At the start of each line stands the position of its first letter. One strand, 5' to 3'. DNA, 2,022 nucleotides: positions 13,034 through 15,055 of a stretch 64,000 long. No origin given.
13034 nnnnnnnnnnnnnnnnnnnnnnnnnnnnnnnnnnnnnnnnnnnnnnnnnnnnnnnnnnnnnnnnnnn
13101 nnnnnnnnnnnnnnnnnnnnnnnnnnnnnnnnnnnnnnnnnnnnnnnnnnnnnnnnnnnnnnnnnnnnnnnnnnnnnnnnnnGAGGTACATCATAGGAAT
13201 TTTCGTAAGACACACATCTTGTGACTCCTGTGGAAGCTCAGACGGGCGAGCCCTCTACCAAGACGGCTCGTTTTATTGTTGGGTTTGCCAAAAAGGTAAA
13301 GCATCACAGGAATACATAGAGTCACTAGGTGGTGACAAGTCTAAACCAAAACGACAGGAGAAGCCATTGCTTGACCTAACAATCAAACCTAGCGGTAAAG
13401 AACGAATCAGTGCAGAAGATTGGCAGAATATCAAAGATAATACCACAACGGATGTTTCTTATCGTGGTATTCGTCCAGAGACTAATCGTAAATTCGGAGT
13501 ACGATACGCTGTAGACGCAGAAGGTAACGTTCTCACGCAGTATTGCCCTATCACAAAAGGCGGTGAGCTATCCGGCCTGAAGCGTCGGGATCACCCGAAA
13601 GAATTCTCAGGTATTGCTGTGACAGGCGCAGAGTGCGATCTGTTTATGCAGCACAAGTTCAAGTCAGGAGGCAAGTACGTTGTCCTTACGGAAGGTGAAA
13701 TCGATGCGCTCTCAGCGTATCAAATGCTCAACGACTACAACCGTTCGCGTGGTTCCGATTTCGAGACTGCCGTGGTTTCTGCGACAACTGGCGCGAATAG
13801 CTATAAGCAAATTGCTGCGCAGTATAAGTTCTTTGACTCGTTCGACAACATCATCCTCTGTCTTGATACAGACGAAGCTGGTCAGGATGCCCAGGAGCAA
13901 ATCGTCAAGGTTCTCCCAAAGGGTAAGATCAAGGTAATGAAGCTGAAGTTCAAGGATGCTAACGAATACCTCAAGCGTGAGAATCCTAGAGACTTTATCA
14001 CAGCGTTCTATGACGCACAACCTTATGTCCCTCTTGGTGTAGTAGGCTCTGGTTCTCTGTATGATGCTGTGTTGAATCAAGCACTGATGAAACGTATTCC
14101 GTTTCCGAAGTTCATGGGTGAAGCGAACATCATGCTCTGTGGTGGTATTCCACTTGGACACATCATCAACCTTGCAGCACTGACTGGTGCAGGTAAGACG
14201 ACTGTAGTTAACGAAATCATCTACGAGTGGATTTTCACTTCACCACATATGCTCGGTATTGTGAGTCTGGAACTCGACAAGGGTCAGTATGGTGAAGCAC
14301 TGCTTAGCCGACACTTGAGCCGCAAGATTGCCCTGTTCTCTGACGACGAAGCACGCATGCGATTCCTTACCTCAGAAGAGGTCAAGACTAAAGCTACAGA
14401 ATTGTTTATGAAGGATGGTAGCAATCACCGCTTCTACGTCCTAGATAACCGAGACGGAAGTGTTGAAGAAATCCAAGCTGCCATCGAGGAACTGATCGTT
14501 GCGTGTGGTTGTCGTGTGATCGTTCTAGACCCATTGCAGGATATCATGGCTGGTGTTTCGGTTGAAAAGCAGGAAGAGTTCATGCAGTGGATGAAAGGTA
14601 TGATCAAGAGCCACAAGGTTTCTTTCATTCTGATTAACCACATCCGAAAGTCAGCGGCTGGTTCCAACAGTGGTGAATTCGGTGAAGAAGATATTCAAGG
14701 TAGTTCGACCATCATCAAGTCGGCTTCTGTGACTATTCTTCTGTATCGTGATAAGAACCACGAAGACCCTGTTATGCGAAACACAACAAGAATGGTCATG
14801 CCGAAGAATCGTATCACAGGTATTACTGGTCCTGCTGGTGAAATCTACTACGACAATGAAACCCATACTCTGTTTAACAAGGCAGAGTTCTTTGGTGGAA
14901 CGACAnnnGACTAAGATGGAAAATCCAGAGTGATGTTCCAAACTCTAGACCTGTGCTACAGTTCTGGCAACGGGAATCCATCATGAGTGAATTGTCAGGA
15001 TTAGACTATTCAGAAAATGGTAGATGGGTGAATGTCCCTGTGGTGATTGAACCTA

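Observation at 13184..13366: Primase Zn-ribbon encoded upstream of the first canonical start codon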

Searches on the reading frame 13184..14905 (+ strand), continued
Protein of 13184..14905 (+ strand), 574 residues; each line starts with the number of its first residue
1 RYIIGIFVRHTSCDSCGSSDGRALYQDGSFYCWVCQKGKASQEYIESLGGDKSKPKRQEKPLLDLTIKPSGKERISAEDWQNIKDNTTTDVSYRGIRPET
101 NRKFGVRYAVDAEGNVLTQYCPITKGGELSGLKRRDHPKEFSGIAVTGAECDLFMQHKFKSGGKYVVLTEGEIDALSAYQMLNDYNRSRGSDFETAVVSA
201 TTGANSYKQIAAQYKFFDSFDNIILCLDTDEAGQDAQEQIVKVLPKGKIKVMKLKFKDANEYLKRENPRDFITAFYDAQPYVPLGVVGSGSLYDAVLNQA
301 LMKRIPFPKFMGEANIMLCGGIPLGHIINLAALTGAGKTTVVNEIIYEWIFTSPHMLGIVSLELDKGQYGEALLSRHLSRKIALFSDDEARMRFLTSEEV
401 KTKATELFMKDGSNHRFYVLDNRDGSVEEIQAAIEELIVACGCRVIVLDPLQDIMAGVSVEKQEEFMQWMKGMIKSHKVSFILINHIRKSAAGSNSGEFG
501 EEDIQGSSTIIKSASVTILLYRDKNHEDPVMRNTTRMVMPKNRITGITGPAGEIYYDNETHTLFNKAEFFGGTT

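Call 30: find_related_loci(query=A2, collection=metagenome_contigs, flank=1500)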
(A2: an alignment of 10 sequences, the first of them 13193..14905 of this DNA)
Query A2 (571 aa) in metagenome_contigs; peptide patterns used: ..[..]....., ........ (x = any residue, [..] = any of these).
236 stretches matched a pattern; 60 encode a relative of the query (tblastn E <= 1e-3); 60 distinct loci.
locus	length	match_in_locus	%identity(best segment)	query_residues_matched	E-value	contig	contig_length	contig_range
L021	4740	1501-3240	58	1-571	0e+0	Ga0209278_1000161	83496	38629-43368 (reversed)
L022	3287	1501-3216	59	4-567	0e+0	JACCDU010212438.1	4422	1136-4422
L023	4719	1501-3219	59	4-567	0e+0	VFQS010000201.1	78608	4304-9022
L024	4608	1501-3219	58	4-567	0e+0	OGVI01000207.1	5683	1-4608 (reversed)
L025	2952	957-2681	58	4-571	0e+0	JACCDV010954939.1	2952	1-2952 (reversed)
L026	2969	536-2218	60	1-567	0e+0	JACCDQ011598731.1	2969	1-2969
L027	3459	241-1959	57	4-567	0e+0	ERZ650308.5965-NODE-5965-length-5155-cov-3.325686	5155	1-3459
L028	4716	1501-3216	56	1-567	0e+0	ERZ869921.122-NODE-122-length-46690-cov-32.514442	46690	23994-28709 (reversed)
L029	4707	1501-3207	57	4-567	0e+0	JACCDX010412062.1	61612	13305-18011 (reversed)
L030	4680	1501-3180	58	1-562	0e+0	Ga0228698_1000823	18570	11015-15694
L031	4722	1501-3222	57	4-567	0e+0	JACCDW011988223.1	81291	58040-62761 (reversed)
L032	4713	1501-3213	57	4-567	0e+0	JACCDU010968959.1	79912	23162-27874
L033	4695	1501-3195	57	1-560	0e+0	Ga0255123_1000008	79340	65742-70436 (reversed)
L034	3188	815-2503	58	1-562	0e+0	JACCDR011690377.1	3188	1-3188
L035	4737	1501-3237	56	1-567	0e+0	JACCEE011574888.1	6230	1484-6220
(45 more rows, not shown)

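Call 49: search_solved_structures(query=window:13193-14905:+, max_evalue=0.001, show_alignments=1)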
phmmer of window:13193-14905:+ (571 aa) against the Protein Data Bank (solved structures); distinct sequences matched with E-value up to 0.001: 8.
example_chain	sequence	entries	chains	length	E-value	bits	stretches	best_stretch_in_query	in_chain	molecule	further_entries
6n7i_A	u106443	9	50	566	1.4e-52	182.4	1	3-560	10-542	DNA primase/helicase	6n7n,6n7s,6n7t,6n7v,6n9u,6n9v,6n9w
5ikn_D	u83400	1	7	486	2.5e-41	145.2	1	88-560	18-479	DNA primase/helicase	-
1q57_A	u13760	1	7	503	2.8e-39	138.4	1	88-560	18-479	DNA primase/helicase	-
1nui_A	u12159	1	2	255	2.8e-31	112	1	3-265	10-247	DNA primase/helicase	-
1e0j_A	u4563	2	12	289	5.7e-12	48.3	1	318-560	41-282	DNA HELICASE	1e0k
1cr0_A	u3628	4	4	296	8.1e-12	47.8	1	321-560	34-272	DNA PRIMASE/HELICASE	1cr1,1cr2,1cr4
2r6a_A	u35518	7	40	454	7.6e-05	24.8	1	317-549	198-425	Replicative helicase | Replicative DNA helicase DnaB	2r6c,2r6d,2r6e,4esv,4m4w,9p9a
2vye_A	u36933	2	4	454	0.00052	22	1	317-549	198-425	REPLICATIVE DNA HELICASE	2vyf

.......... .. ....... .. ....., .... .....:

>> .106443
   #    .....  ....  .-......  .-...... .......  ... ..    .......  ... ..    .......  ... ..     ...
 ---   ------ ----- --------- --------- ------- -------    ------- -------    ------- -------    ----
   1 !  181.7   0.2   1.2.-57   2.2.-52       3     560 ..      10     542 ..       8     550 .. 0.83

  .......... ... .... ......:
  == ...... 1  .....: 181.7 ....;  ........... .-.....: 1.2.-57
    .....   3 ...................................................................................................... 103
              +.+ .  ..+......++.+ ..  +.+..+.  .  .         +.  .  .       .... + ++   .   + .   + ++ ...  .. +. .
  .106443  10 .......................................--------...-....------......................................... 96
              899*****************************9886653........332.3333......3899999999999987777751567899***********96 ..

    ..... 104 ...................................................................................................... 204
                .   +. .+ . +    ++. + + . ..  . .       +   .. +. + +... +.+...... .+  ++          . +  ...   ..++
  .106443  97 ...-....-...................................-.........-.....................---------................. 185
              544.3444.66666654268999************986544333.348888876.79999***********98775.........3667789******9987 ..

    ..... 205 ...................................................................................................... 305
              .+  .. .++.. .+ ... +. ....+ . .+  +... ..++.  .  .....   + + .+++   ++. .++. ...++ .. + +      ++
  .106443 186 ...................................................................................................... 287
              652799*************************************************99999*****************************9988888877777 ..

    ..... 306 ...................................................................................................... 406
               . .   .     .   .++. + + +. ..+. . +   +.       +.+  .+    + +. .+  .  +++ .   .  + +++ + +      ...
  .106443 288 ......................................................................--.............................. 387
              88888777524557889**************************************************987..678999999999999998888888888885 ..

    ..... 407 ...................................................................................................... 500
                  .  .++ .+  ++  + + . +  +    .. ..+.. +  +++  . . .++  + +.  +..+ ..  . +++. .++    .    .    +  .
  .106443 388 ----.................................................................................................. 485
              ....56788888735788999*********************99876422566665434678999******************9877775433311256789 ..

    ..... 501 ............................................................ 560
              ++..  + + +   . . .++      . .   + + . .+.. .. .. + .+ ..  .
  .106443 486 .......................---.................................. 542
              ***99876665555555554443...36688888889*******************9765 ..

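Call 54: find_encoding_contigs(protein=P0003, flank=10000, max_places=2)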
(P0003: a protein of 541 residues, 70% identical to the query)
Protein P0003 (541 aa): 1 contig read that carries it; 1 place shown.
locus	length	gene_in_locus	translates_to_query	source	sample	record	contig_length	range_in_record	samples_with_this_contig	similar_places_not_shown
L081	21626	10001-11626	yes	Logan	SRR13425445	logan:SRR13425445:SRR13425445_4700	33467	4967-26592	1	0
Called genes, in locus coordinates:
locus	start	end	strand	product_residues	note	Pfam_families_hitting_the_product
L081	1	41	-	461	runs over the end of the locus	PF11443:DUF2828, PF25043:DUF7788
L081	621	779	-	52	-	-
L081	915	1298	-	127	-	PF10686:YAcAr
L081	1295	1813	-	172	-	PF12917:YfbR-like (weak)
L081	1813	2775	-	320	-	PF26926:Phage_T4_rIIB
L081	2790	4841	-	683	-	PF13589:HATPase_c_3 (weak)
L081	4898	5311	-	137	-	-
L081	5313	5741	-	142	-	PF00383:dCMP_cyt_deam_1, PF14437:MafB19-deam, PF14439:Bd3614-deam (weak)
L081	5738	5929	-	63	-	-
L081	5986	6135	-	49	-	-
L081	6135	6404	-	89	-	-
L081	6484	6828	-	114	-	-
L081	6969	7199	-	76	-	-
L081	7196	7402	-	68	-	-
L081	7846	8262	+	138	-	PF24749:DUF7695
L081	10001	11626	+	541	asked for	PF13155:Toprim_2, PF03796:DnaB_C, PF06745:ATPase (weak), PF13481:AAA_25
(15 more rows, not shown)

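Call 59: search_protein_families(library=phrogs, proteins=[window:13193-14905:+], max_evalue=0.001)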
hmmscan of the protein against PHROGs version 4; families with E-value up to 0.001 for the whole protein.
window:13193-14905:+ (571 aa): 11 families
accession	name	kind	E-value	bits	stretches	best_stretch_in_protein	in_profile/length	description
phrog_239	-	DNA, RNA and nucleotide metabolism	1.6e-164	551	1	3-565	38-601/801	DNA primase/helicase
phrog_19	-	DNA, RNA and nucleotide metabolism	5.1e-24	86.1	1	315-562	347-580/621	DnaB-like replicative helicase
phrog_47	-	DNA, RNA and nucleotide metabolism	5.8e-17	62.5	1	9-263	54-325/947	DNA primase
phrog_243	-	DNA, RNA and nucleotide metabolism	8.4e-10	39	1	323-541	36-243/273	DnaB-like replicative helicase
phrog_5482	-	unknown function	1.8e-09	37.8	1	329-558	58-294/341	-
phrog_3123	-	unknown function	5.1e-09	36.2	1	413-533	431-552/583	-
phrog_6444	-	DNA, RNA and nucleotide metabolism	8e-06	25.9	1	161-279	260-370/577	DNA primase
phrog_97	-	other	6.3e-05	23.3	0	311-339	57-90/506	UvsX-like recombinase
phrog_6012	-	DNA, RNA and nucleotide metabolism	0.00011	22.6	1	433-521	242-330/447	DNA helicase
phrog_849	-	DNA, RNA and nucleotide metabolism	0.00023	21.2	0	91-263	156-331/435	DNA primase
phrog_3940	-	unknown function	0.00056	19.8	1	139-248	326-434/537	-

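Call 60: list_cluster_members(proteins=[P0001, window:13367-14905:+])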
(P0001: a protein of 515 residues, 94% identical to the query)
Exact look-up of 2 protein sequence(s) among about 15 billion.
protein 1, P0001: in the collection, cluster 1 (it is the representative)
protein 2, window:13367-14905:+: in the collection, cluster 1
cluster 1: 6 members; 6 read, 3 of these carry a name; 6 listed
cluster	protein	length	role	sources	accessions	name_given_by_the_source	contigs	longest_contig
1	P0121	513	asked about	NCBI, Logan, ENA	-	-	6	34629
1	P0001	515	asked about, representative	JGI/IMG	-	hypothetical protein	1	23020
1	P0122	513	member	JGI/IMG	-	hypothetical protein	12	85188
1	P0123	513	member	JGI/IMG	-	archaellum biogenesis ATPase FlaH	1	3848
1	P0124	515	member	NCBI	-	-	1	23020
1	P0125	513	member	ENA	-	-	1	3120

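Call 61: find_encoding_contigs(protein=window:13367-14905:+, flank=1000, max_places=10)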
Protein window:13367-14905:+ (513 aa): 13 contigs read that carry it; 6 places shown.
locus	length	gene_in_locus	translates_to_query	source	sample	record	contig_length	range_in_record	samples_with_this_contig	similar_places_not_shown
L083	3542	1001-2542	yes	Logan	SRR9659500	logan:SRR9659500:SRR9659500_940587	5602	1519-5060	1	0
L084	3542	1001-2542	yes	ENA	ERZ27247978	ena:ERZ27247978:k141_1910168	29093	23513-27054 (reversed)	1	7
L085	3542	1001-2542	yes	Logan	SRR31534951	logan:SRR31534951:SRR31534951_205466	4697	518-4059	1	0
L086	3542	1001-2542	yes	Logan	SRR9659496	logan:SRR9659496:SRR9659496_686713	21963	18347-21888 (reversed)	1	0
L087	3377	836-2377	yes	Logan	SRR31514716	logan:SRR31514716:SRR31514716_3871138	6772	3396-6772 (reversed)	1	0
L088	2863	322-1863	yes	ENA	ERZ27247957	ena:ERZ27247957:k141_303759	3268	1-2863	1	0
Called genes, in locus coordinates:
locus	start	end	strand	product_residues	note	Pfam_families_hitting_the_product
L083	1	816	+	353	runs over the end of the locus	PF21189:PHA02142, PF09414:RNA_ligase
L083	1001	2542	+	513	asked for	PF13155:Toprim_2, PF03796:DnaB_C, PF06745:ATPase (weak), PF13481:AAA_25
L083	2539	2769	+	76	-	-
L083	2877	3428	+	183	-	-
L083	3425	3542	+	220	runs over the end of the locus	?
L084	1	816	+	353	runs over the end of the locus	PF21189:PHA02142, PF09414:RNA_ligase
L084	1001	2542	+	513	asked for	PF13155:Toprim_2, PF03796:DnaB_C, PF06745:ATPase (weak), PF13481:AAA_25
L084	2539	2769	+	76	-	-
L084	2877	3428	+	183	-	-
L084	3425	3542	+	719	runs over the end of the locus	-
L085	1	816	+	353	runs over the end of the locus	PF21189:PHA02142, PF09414:RNA_ligase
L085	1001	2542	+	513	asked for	PF13155:Toprim_2, PF03796:DnaB_C, PF06745:ATPase (weak), PF13481:AAA_25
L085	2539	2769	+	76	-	-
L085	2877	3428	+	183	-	-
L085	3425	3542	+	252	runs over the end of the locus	?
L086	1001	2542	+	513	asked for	PF13155:Toprim_2, PF03796:DnaB_C, PF06745:ATPase (weak), PF13481:AAA_25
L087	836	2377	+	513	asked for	PF13155:Toprim_2, PF03796:DnaB_C, PF06745:ATPase (weak), PF13481:AAA_25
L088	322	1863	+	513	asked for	PF13155:Toprim_2, PF03796:DnaB_C, PF06745:ATPase (weak), PF13481:AAA_25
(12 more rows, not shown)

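Call 63: find_encoding_contigs(protein=P0122, flank=10000, max_places=4)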
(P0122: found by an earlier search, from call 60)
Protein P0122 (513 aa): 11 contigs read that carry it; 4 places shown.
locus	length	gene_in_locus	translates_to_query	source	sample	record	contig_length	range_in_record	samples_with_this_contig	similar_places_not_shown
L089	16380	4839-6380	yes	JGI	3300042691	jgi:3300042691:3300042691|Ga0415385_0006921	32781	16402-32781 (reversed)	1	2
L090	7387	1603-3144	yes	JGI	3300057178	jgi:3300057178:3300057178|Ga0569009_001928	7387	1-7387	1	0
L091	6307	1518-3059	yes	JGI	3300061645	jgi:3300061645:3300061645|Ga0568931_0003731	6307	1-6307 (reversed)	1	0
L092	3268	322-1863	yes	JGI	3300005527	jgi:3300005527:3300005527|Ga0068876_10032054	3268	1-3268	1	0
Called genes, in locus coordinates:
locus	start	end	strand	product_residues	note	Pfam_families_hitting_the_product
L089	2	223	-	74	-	?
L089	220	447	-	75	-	-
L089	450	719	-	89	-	-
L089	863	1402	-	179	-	PF13392:HNH_3, PF00847:AP2 (weak)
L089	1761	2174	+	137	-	-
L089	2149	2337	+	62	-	-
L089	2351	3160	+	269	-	PF01145:Band_7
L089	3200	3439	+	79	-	-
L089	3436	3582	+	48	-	-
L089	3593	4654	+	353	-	PF21189:PHA02142, PF09414:RNA_ligase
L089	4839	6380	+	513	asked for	PF13155:Toprim_2, PF03796:DnaB_C, PF06745:ATPase (weak), PF13481:AAA_25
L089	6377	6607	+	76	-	-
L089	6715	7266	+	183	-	-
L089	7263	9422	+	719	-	-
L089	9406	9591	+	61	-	-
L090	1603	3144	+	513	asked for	PF13155:Toprim_2, PF03796:DnaB_C, PF06745:ATPase (weak), PF13481:AAA_25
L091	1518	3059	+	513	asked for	PF13155:Toprim_2, PF03796:DnaB_C, PF06745:ATPase (weak), PF13481:AAA_25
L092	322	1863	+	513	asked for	PF13155:Toprim_2, PF03796:DnaB_C, PF06745:ATPase (weak), PF13481:AAA_25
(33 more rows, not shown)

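Call 70: find_encoding_contigs(protein=P0033, flank=10000, max_places=1)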
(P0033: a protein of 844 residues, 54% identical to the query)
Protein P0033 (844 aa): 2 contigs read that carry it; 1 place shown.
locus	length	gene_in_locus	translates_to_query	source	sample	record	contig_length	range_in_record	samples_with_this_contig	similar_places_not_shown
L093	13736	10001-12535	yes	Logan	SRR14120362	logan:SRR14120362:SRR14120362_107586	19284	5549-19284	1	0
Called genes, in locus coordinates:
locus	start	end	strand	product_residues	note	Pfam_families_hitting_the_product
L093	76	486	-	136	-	-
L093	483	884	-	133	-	-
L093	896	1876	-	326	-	PF23942:DUF7277 (weak), PF23940:DUF7275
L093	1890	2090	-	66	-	-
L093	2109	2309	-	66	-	-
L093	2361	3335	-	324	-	PF26926:Phage_T4_rIIB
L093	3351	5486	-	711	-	PF13589:HATPase_c_3 (weak)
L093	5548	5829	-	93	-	-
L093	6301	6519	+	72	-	-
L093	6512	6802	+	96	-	-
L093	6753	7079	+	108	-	-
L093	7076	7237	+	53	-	-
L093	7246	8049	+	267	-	PF01145:Band_7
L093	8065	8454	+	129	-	PF24749:DUF7695 (weak)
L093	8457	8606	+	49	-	-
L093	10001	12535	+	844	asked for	PF13155:Toprim_2, PF03796:DnaB_C, PF06745:ATPase (weak), PF13481:AAA_25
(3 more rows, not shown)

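Call 71: find_encoding_contigs(protein=P0005, flank=10000, max_places=1)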
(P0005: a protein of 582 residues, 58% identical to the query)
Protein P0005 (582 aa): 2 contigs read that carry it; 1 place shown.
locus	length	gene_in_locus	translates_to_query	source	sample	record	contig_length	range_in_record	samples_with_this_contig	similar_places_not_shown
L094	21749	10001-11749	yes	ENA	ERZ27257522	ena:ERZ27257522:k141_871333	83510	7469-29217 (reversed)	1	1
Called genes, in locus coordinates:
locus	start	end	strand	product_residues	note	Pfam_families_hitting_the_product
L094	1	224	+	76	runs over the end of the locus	-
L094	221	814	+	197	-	-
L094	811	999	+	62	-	-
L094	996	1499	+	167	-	-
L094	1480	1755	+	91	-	-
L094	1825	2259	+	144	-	-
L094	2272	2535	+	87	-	-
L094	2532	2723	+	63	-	-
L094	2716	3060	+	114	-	PF00383:dCMP_cyt_deam_1 (weak)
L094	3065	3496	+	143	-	PF00383:dCMP_cyt_deam_1, PF14437:MafB19-deam, PF14439:Bd3614-deam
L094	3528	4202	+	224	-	-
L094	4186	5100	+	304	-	PF02511:Thy1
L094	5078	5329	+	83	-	-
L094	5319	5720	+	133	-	PF00216:Bac_DNA_binding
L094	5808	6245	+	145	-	-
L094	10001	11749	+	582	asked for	PF13155:Toprim_2, PF03796:DnaB_C, PF06745:ATPase (weak), PF13481:AAA_25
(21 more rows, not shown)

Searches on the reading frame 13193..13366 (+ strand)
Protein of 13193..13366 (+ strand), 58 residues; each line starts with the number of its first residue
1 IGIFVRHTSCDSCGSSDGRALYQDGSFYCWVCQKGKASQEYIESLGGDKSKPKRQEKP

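Call 58: search_protein_families(library=pfam, proteins=[window:13193-13366:+], max_evalue=10)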
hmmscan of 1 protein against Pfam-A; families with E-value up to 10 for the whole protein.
window:13193-13366:+ (58 aa): 1 family
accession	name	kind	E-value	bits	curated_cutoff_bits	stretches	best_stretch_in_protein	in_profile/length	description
PF08273.17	Zn_Ribbon_Prim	-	0.0036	18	23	1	6-35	2-34/37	Zinc-binding domain of primase-helicase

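Call 59: search_protein_families(library=phrogs, proteins=[window:13193-13366:+], max_evalue=0.001)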
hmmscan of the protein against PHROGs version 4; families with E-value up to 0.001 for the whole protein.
window:13193-13366:+ (58 aa): 1 family
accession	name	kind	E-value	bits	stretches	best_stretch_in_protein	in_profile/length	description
phrog_239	-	DNA, RNA and nucleotide metabolism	4e-06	27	1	3-48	38-95/801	DNA primase/helicase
